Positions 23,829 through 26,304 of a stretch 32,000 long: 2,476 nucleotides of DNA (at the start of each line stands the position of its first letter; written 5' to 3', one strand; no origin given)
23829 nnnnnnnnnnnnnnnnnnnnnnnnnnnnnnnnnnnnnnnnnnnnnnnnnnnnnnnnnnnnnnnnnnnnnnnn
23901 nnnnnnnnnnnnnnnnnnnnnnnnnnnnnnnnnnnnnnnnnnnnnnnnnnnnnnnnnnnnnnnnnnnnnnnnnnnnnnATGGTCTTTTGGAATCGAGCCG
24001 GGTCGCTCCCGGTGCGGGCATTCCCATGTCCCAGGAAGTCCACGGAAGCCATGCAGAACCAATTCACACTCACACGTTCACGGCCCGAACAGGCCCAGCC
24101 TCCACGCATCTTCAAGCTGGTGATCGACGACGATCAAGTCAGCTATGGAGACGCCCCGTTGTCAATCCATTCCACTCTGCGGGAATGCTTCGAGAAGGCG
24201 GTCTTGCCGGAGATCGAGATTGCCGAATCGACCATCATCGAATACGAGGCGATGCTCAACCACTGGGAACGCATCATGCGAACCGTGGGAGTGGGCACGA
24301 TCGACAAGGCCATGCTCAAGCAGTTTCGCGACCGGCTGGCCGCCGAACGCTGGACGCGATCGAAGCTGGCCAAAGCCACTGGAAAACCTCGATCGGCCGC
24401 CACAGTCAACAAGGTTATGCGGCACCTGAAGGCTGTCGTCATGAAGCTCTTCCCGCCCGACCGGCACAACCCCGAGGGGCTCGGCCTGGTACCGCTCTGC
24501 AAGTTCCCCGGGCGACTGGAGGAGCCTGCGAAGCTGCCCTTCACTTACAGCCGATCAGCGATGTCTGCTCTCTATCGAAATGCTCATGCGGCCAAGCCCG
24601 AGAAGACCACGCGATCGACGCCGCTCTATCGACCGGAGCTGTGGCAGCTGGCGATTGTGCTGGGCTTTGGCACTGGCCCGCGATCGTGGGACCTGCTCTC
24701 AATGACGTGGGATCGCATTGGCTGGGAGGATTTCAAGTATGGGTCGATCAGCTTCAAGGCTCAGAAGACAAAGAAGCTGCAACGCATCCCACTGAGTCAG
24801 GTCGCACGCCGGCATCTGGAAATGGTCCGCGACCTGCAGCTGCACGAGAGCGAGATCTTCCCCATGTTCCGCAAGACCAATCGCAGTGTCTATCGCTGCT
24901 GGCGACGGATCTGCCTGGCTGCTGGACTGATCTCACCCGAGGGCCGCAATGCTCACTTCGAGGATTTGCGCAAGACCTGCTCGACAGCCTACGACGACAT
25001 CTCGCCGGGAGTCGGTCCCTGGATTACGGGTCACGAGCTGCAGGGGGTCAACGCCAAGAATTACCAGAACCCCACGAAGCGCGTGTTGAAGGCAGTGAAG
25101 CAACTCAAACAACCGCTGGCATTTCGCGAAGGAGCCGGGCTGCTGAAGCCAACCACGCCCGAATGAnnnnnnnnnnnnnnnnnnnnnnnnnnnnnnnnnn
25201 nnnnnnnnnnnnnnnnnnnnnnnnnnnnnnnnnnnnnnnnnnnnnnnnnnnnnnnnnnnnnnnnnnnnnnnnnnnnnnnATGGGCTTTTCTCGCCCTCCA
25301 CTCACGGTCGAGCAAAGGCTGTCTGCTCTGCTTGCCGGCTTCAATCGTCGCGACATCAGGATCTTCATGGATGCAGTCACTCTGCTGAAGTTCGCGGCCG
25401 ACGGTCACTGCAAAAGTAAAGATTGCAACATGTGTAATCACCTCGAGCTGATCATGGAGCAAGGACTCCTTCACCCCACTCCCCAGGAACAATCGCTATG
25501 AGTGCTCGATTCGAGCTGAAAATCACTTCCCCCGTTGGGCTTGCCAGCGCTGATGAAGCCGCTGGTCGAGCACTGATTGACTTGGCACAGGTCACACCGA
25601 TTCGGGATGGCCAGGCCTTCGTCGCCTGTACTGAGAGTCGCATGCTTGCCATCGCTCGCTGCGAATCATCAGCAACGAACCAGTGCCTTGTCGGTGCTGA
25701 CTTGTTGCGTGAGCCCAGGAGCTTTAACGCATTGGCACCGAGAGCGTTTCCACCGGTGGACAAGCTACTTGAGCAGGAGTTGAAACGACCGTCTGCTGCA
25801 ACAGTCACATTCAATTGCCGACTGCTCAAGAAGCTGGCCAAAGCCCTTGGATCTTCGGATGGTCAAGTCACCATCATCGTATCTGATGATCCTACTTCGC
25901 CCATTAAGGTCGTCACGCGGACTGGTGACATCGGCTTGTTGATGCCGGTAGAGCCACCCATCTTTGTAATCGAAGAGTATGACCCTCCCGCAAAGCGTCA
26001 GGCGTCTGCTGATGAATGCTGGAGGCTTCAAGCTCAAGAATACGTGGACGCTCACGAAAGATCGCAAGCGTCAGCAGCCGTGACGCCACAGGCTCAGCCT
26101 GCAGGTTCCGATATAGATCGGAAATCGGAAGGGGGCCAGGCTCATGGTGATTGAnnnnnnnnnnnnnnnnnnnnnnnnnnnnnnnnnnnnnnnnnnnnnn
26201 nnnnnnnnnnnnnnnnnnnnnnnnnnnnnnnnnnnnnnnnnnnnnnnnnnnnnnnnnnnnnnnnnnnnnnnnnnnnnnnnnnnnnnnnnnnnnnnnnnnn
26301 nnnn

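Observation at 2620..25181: Six dispersed exact copies of an 18-bp palindrome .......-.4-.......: candidate genome-wide operator (stoperator / KorB-operator-like) network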

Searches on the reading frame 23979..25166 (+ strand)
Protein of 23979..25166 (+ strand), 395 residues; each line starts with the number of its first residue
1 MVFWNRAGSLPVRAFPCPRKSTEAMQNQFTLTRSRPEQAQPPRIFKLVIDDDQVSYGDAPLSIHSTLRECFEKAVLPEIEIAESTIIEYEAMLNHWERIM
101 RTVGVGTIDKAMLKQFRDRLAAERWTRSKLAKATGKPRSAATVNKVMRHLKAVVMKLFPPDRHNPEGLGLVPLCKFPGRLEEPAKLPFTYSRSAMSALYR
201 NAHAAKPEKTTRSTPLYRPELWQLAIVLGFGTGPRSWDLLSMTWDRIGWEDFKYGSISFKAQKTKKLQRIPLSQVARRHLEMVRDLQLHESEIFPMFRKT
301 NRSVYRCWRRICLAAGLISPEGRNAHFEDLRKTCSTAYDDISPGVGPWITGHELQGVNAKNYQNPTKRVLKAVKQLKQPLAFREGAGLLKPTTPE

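Call 9: search_protein_families(library=pfam, proteins=[window:23979-25166:+], max_evalue=0.01)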
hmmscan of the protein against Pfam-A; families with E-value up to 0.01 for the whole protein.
window:23979-25166:+ (395 aa): 2 families
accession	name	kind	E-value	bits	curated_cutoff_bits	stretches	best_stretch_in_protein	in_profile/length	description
PF00589.27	Phage_integrase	-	5.7e-06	26.6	27.1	1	224-337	26-139/172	Phage integrase family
PF13102.12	Phage_int_SAM_5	-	0.00076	20.2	22.3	1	82-155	18-80/98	Phage integrase SAM-like domain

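Call 96: search_protein_families(library=phrogs, proteins=[P0006], max_evalue=0.001)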
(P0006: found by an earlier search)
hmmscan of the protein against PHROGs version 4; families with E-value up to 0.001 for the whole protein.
P0006 (664 aa): 12 families
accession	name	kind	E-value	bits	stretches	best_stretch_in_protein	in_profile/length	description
phrog_4715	-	DNA, RNA and nucleotide metabolism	8e-245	815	1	2-664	2-630/630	ParB-like partition protein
phrog_3264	-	DNA, RNA and nucleotide metabolism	1.3e-19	72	1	145-471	45-279/337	ParB-like partition protein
phrog_6218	-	DNA, RNA and nucleotide metabolism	4.8e-17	63.3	1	151-306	7-152/506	ParB-like partition protein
phrog_1033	-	DNA, RNA and nucleotide metabolism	1.3e-14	55.8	1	135-350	17-229/334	ParB-like partition protein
phrog_723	-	DNA, RNA and nucleotide metabolism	6e-12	46.8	1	150-251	14-108/223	ParB-like partition protein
phrog_8071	-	DNA, RNA and nucleotide metabolism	1e-09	39.1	1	150-268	8-113/389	ParB-like partition protein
phrog_620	-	DNA, RNA and nucleotide metabolism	7.4e-09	37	1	150-247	10-96/217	ParB-like partition protein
phrog_498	-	other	8e-09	35.5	1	126-270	12-145/633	DNA methyltransferase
phrog_18726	-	unknown function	8.4e-06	25.7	0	225-313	107-191/572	-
phrog_2339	-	DNA, RNA and nucleotide metabolism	0.00015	22.8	1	256-294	22-60/98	HTH DNA binding protein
phrog_1373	-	transcription regulation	0.00034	21.6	1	244-292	47-96/166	transcriptional regulator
phrog_21315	-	unknown function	0.00039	20.5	1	175-348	34-204/415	-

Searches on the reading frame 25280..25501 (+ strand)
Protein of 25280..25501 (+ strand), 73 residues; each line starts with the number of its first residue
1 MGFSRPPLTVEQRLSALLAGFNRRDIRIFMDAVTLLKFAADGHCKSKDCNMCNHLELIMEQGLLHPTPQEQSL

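Call 96: search_protein_families(library=phrogs, proteins=[P0006], max_evalue=0.001)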
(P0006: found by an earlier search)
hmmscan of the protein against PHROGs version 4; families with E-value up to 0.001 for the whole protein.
P0006 (664 aa): 12 families
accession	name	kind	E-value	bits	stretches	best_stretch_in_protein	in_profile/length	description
phrog_4715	-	DNA, RNA and nucleotide metabolism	8e-245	815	1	2-664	2-630/630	ParB-like partition protein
phrog_3264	-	DNA, RNA and nucleotide metabolism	1.3e-19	72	1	145-471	45-279/337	ParB-like partition protein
phrog_6218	-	DNA, RNA and nucleotide metabolism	4.8e-17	63.3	1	151-306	7-152/506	ParB-like partition protein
phrog_1033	-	DNA, RNA and nucleotide metabolism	1.3e-14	55.8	1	135-350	17-229/334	ParB-like partition protein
phrog_723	-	DNA, RNA and nucleotide metabolism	6e-12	46.8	1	150-251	14-108/223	ParB-like partition protein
phrog_8071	-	DNA, RNA and nucleotide metabolism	1e-09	39.1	1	150-268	8-113/389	ParB-like partition protein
phrog_620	-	DNA, RNA and nucleotide metabolism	7.4e-09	37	1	150-247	10-96/217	ParB-like partition protein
phrog_498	-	other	8e-09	35.5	1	126-270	12-145/633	DNA methyltransferase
phrog_18726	-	unknown function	8.4e-06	25.7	0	225-313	107-191/572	-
phrog_2339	-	DNA, RNA and nucleotide metabolism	0.00015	22.8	1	256-294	22-60/98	HTH DNA binding protein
phrog_1373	-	transcription regulation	0.00034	21.6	1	244-292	47-96/166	transcriptional regulator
phrog_21315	-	unknown function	0.00039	20.5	1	175-348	34-204/415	-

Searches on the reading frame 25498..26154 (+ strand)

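Call 9: search_protein_families(library=pfam, proteins=[window:25498-26154:+], max_evalue=0.01)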
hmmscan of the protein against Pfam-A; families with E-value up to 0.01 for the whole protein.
window:25498-26154:+ (218 aa): 1 family
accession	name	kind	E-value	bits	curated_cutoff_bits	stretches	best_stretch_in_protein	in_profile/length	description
PF17650.6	RACo_linker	-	0.007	16.6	26.2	0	91-131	34-72/86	RACo linker region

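Call 96: search_protein_families(library=phrogs, proteins=[window:25498-26154:+], max_evalue=0.001)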
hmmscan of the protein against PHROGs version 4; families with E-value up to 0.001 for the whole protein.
window:25498-26154:+ (218 aa): 1 family
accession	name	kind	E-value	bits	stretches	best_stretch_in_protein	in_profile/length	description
phrog_12598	-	DNA, RNA and nucleotide metabolism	3.6e-07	30.8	1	82-185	136-239/275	RusA-like Holliday junction resolvase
